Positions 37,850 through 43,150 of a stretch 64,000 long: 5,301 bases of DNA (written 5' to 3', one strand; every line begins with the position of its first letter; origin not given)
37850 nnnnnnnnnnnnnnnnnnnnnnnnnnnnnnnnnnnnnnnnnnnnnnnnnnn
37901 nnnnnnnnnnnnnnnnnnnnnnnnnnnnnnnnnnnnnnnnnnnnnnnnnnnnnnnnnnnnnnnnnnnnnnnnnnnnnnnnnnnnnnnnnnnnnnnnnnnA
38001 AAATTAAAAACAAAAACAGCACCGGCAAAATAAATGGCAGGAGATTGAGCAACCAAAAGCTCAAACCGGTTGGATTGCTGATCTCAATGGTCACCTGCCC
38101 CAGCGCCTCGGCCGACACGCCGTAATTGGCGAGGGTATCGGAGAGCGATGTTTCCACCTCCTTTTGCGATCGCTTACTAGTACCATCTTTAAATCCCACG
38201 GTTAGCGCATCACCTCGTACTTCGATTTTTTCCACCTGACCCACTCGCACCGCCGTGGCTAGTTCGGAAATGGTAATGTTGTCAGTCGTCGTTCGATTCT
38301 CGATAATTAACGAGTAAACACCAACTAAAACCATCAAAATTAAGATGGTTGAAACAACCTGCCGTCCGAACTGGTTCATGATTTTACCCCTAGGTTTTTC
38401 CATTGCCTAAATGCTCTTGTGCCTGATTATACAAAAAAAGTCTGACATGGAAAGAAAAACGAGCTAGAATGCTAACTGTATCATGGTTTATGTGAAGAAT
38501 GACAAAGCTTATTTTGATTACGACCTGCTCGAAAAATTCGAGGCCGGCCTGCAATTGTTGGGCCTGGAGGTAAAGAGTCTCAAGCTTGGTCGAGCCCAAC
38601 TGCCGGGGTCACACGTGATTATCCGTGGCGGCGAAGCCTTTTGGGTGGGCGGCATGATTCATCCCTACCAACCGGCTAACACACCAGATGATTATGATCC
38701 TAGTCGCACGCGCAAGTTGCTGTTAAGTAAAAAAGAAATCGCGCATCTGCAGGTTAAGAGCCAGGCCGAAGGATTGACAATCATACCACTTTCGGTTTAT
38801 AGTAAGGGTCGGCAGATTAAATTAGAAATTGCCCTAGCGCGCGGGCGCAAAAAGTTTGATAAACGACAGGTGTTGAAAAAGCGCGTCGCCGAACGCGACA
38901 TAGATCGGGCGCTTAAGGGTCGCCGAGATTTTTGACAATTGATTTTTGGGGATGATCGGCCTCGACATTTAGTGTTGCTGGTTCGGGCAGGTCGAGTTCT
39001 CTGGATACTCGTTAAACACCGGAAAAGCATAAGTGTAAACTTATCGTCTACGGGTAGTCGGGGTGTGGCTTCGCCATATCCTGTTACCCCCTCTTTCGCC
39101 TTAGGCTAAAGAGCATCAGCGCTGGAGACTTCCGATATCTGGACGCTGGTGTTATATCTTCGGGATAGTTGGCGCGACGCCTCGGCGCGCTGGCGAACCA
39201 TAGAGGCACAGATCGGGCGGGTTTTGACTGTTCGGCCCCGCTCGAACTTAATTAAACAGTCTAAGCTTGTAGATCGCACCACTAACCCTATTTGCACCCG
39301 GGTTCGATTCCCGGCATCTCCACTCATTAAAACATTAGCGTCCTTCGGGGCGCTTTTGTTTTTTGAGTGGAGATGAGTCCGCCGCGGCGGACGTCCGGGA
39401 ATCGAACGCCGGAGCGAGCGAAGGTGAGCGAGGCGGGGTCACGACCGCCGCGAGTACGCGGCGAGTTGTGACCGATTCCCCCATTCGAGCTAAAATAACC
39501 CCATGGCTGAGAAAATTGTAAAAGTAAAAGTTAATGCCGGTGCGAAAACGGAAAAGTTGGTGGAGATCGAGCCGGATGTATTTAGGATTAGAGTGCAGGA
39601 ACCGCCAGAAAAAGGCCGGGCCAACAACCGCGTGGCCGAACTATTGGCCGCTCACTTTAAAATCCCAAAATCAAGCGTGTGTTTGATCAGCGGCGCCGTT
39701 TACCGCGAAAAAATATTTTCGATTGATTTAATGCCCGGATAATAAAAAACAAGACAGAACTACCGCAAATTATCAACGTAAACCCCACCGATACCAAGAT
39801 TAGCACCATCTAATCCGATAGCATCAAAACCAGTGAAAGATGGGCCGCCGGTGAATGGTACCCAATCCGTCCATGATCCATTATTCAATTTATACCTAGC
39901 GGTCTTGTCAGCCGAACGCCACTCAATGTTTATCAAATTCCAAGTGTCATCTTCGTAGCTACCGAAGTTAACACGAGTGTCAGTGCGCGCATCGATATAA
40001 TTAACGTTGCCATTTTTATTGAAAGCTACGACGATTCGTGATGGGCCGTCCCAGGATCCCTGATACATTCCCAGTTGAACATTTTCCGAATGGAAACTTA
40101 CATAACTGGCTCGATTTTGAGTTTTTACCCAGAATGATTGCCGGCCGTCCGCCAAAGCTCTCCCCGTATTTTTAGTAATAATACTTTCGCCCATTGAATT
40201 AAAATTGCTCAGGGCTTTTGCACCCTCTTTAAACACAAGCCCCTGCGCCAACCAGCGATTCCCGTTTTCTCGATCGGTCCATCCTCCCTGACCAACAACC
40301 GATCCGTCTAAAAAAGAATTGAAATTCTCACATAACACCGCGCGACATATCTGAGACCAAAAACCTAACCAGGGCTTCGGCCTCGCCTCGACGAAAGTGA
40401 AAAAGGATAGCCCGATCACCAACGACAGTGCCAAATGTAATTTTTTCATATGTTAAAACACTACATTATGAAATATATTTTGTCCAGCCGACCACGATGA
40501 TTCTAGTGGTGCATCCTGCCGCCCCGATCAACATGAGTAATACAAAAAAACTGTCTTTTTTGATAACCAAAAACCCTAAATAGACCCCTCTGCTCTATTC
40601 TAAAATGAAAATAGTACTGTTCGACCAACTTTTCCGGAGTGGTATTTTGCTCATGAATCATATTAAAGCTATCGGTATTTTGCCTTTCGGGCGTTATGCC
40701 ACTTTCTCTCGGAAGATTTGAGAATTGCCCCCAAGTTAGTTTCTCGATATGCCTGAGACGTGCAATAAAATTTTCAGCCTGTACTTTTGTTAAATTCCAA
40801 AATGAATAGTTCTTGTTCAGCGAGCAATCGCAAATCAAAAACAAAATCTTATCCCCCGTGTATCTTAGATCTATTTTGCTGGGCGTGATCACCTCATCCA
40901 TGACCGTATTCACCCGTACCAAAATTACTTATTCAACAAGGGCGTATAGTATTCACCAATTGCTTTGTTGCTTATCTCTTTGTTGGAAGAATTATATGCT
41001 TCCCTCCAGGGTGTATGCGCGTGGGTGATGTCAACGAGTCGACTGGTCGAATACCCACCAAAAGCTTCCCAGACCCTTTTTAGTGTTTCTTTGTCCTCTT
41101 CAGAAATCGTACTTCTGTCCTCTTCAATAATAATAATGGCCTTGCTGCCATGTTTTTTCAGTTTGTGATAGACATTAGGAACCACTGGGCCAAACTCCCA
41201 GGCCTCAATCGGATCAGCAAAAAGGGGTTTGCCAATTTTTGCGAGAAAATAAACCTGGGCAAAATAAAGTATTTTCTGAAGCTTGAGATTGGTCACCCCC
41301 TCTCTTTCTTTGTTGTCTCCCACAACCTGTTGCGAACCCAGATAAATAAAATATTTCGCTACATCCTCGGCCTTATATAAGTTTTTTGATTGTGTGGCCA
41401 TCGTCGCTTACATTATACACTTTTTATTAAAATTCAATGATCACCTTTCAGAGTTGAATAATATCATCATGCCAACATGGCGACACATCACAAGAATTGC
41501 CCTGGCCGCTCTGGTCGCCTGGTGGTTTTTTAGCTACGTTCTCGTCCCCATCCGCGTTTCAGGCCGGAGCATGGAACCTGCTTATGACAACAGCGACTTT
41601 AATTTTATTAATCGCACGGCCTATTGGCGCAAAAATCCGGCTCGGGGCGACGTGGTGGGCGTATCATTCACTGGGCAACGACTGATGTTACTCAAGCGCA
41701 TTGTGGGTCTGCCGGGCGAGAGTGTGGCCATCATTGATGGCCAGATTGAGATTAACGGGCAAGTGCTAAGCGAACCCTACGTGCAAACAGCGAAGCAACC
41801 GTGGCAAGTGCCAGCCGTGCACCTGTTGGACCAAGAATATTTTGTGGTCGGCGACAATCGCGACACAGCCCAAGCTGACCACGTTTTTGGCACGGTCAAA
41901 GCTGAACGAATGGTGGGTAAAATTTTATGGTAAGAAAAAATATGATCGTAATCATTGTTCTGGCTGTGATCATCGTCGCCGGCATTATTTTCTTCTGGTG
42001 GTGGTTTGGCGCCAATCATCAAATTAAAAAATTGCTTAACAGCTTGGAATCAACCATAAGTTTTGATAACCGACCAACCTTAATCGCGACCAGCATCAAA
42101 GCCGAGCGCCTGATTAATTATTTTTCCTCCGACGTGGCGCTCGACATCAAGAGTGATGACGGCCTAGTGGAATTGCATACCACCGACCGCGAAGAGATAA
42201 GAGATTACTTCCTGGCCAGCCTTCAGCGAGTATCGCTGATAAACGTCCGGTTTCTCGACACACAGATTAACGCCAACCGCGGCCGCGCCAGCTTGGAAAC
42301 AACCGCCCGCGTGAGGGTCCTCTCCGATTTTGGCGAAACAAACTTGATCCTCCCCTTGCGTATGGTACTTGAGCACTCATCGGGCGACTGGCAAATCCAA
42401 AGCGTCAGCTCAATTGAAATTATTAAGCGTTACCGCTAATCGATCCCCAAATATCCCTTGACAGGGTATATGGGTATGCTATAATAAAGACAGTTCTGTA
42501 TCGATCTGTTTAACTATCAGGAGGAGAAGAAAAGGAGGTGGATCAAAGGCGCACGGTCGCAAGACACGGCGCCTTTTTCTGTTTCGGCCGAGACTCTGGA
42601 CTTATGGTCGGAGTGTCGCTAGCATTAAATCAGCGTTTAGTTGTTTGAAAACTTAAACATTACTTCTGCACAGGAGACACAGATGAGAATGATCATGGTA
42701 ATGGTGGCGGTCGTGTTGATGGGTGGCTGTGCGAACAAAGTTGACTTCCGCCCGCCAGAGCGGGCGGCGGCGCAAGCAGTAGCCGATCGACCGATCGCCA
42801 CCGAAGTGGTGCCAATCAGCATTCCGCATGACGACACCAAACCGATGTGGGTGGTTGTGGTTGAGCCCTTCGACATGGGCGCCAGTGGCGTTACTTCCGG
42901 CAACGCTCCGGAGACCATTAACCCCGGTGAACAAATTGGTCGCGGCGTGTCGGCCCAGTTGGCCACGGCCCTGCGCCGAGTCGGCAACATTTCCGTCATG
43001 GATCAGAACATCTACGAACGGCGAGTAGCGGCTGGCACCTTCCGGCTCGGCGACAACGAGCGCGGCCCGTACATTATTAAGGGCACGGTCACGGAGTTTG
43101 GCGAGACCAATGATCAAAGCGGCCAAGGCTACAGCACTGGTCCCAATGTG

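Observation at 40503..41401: AT-rich two-gene module: Panacea-domain antitoxin with an unclassified downstream toxin candidate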

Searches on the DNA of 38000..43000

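Call 101: search_rna_families(source=window, start=38000, end=43000, threshold=gathering)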
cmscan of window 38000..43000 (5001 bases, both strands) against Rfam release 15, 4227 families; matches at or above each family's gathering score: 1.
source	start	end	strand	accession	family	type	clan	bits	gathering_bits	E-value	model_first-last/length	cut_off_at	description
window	38948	39325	+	RF00023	tmRNA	Gene;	CL00001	114.5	47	4.3e-45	1-374/374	no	transfer-messenger RNA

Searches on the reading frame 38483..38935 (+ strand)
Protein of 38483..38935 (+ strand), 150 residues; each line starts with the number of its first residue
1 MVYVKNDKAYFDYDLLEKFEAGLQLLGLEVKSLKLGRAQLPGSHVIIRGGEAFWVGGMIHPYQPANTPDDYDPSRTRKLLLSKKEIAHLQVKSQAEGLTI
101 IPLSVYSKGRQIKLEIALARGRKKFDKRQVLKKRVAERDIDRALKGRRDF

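Call 73: find_related_loci(query=window:38483-38935:+, collection=metagenome_contigs, flank=5000)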
Query window:38483-38935:+ (150 aa) in metagenome_contigs; peptide patterns used: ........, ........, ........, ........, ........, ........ (x = any residue, [..] = any of these).
471 stretches matched a pattern; 93 encode a relative of the query (tblastn E <= 1e-3); the best 80 are kept; 80 distinct loci.
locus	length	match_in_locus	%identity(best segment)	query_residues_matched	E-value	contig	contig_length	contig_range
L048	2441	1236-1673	61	1-146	9e-59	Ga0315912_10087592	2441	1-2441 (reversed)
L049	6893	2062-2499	57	1-146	2e-55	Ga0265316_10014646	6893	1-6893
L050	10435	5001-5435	61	1-145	6e-55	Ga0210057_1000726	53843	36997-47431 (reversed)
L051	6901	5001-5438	59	2-147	7e-55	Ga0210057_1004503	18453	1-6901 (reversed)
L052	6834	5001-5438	59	2-147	7e-55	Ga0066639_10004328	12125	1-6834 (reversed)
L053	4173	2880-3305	61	4-145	6e-54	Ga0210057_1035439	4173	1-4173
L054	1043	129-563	61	2-146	2e-57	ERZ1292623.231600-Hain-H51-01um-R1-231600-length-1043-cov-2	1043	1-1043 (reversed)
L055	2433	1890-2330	58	1-147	9e-54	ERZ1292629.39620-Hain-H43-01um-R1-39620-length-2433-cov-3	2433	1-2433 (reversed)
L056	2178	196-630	59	1-145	3e-54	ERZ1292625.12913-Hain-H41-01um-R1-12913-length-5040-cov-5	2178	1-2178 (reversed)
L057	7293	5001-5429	60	4-146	3e-53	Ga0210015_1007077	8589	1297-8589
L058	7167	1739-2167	59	4-146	3e-53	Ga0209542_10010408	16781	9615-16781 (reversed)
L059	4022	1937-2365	59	4-146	3e-53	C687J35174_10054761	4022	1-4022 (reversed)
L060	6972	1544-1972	62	4-145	5e-53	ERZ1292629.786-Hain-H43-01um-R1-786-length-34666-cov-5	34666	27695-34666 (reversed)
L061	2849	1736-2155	60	6-145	1e-52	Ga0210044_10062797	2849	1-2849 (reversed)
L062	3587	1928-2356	59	4-146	8e-53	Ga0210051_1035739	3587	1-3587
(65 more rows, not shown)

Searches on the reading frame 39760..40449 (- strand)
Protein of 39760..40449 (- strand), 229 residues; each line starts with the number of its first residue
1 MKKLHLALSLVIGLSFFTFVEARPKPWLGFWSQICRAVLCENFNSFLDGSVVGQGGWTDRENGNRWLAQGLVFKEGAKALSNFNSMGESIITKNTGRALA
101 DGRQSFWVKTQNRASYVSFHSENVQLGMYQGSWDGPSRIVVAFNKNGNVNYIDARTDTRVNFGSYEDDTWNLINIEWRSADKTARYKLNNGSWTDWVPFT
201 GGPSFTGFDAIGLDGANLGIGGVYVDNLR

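Call 72: find_related_loci(query=window:39760-40449:-, collection=metagenome_contigs, flank=4000)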
Query window:39760-40449:- (229 aa) in metagenome_contigs; peptide patterns used: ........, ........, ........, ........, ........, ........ (x = any residue, [..] = any of these).
26 stretches matched a pattern, but none encodes a relative of the query by tblastn (E <= 1e-3).
